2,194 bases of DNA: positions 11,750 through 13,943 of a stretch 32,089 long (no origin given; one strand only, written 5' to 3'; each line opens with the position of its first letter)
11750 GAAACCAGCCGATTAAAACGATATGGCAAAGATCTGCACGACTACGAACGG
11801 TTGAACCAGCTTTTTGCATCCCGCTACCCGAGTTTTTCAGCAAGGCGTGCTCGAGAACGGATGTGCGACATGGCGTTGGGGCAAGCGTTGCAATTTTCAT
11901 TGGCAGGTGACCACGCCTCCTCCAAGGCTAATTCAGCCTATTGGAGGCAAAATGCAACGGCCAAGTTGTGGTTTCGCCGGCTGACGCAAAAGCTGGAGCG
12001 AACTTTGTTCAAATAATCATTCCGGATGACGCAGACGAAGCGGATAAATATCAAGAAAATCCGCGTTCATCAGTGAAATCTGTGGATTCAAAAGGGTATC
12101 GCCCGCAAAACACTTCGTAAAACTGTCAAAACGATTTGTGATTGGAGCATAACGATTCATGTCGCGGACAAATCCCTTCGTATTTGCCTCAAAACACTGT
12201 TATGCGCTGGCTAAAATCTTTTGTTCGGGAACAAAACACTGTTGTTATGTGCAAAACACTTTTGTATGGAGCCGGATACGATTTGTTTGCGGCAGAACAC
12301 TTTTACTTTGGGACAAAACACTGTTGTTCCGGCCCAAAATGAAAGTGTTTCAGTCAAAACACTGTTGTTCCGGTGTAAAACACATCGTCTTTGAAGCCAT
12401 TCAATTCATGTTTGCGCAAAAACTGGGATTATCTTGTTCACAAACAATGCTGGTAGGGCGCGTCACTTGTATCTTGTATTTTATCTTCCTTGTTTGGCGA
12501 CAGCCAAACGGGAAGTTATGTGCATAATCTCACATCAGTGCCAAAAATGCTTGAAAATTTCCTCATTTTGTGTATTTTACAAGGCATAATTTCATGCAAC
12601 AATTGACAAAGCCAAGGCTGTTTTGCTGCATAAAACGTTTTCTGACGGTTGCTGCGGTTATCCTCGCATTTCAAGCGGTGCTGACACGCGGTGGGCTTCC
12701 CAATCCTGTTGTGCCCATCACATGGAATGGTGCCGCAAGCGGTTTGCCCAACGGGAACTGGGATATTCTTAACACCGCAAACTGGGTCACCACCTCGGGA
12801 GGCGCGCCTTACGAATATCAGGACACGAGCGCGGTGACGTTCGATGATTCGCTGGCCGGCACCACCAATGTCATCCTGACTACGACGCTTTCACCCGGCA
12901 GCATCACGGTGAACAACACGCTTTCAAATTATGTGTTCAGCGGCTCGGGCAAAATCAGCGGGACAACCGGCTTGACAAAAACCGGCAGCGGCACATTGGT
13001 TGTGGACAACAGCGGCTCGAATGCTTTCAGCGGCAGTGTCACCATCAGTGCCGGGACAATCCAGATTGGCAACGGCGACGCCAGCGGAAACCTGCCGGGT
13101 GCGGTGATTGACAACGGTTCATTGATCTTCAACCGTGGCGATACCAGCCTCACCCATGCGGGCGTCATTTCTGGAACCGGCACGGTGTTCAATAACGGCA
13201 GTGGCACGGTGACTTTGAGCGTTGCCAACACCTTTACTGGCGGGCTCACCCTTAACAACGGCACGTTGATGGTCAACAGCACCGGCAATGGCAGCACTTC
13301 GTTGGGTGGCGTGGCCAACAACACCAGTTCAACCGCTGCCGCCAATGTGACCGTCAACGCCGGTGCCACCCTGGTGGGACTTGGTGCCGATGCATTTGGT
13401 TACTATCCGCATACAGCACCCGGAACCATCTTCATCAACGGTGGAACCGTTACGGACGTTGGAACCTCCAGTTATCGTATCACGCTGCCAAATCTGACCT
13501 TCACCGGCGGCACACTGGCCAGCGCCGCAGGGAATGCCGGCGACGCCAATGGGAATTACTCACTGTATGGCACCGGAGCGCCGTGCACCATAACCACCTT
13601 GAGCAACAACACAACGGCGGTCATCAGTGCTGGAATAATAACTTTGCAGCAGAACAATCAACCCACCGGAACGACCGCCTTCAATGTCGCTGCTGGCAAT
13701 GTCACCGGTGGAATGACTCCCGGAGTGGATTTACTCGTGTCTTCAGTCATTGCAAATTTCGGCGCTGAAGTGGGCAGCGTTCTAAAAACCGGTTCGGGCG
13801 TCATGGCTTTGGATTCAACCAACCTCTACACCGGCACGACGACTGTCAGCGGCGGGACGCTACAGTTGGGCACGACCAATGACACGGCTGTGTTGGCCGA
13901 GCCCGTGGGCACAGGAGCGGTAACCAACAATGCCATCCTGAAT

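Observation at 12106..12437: About 16 phased 21-bp repeats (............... core) fill the spacer upstream of the giant gene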

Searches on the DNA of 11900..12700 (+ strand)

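Call 12: search_dna_similar(query=window:12000-12600:+, collection=plasmids, mode=distant)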
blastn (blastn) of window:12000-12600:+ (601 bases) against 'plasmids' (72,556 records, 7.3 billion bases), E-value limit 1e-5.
No match.

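Call 73: search_rna_families(source=window, start=11900, end=12700, threshold=evalue, max_evalue=1)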
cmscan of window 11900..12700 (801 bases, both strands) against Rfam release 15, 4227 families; matches with E-value up to 1: 0.
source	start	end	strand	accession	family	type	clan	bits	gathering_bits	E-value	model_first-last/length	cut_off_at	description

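Call 91: search_dna_similar(query=window:12020-12440:+, collection=phages, mode=distant)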
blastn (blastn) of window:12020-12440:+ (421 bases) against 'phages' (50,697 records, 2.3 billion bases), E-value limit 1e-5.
No match.
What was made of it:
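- On Iterons of a replication origin: No plasmid or phage similarity (calls 12, 91).
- There are no matches in the plasmid or phage collections (calls 12, 91).
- Tried and rejected: BLAST of the spacer or element against plasmids and phages: nothing (calls 12, 91).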

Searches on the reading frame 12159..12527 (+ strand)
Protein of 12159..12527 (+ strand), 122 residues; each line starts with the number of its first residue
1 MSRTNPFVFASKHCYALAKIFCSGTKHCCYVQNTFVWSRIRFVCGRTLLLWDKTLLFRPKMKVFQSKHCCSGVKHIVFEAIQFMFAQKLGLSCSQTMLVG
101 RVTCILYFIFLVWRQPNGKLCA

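Call 10: search_protein_families(library=pfam, proteins=[window:12159-12527:+])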
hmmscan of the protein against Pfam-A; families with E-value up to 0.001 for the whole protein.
window:12159-12527:+ (122 aa): 0 families

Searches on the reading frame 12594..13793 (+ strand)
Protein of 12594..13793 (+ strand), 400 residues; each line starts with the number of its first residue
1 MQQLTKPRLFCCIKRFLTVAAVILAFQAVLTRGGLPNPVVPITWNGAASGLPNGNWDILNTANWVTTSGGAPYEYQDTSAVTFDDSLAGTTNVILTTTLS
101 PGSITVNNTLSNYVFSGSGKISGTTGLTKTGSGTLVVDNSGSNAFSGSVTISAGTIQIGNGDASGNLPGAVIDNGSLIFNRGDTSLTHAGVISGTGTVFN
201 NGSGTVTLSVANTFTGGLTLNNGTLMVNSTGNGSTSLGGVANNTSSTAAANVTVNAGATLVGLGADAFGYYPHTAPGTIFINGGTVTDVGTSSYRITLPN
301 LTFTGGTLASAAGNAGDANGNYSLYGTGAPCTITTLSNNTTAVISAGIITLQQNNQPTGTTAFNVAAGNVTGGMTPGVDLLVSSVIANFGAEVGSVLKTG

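Call 30: find_homologous_proteins(query=window:12594-13793:+, max_evalue=1e-10)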
Query window:12594-13793:+ (400 aa): 204 proteins with E <= 1e-10 among 8000 candidates; the best 120 are listed.
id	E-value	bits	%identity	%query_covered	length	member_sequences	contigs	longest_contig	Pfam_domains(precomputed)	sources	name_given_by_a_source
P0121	4.5e-115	403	40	56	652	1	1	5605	PF12951.14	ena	-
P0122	6.4e-105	369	38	49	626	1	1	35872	PF12951.14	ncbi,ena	-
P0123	6.5e-78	281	41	47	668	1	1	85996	PF12951.14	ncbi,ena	-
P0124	6.8e-78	280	49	29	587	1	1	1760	PF12951.14,PF17892.8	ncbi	ncbi:MAG: autotransporter-associated beta strand repeat-containing protein, partial [Plesiomonas shi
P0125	3.8e-65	239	75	44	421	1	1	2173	PF12951.14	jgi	jgi:autotransporter-associated beta strand protein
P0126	5.7e-62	228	50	27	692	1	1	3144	PF12951.14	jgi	jgi:fibronectin-binding autotransporter adhesin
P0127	6.8e-60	221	53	62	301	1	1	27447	-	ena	-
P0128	1.7e-52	197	56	62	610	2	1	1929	PF12951.14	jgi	jgi:autotransporter-associated beta strand protein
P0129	1.2e-50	191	53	29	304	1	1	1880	PF12951.14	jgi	jgi:autotransporter-associated beta strand protein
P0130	7.1e-48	182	52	28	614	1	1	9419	PF12951.14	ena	-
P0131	3.4e-47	179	45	66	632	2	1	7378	PF12951.14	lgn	-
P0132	4.2e-47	179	62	47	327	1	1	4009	PF12951.14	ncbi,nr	ncbi:MAG TPA: autotransporter-associated beta strand repeat-containing protein, partial [Verrucomicr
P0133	3.2e-46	176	54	28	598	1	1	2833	PF12951.14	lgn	-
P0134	1.3e-45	174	49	33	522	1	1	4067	PF12951.14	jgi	jgi:autotransporter-associated beta strand protein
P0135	2.6e-45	173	52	25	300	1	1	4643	PF12951.14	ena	-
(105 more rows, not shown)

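Call 32: find_encoding_contigs(protein=P0125, flank=3000, max_places=3)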
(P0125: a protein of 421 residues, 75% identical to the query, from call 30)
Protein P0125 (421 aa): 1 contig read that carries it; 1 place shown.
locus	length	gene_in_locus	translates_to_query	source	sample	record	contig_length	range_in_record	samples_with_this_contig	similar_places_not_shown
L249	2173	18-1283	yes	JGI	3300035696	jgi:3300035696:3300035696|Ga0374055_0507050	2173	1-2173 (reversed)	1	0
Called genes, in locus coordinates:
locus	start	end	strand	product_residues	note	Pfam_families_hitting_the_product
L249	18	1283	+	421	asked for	PF12951:PATR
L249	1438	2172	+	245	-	?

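Call 33: find_encoding_contigs(protein=P0127, flank=5000, max_places=3)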
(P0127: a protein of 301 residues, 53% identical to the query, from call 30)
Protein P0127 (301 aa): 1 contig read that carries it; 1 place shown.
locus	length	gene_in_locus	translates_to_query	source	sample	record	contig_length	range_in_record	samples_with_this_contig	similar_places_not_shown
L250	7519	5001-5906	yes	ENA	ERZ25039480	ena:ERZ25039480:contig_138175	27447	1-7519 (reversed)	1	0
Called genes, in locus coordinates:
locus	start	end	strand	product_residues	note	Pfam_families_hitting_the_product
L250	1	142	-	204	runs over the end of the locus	-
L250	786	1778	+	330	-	PF13407:Peripla_BP_4 (faint), PF13377:Peripla_BP_3, PF00165:HTH_AraC (weak), PF12833:HTH_18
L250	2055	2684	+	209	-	-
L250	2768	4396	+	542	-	PF12951:PATR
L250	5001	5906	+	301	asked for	-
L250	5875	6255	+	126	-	-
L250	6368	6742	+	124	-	PF16640:Big_3_5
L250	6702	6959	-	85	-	-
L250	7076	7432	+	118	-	PF18676:MBG_2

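Call 34: find_encoding_contigs(protein=P0132, flank=4000, max_places=3)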
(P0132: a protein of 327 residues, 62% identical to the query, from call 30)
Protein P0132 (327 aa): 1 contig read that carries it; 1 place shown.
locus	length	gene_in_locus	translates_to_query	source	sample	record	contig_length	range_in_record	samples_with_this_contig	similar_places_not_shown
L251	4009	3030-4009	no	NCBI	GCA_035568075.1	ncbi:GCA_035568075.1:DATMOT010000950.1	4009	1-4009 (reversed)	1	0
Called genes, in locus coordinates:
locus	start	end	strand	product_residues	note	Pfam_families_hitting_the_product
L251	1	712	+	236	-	PF00034:Cytochrom_C, PF13442:Cytochrome_CBB3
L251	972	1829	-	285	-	PF01370:Epimerase (weak), PF05368:NmrA, PF13460:NAD_binding_10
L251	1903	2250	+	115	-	PF01638:HxlR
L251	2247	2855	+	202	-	-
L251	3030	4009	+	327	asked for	PF12951:PATR (weak)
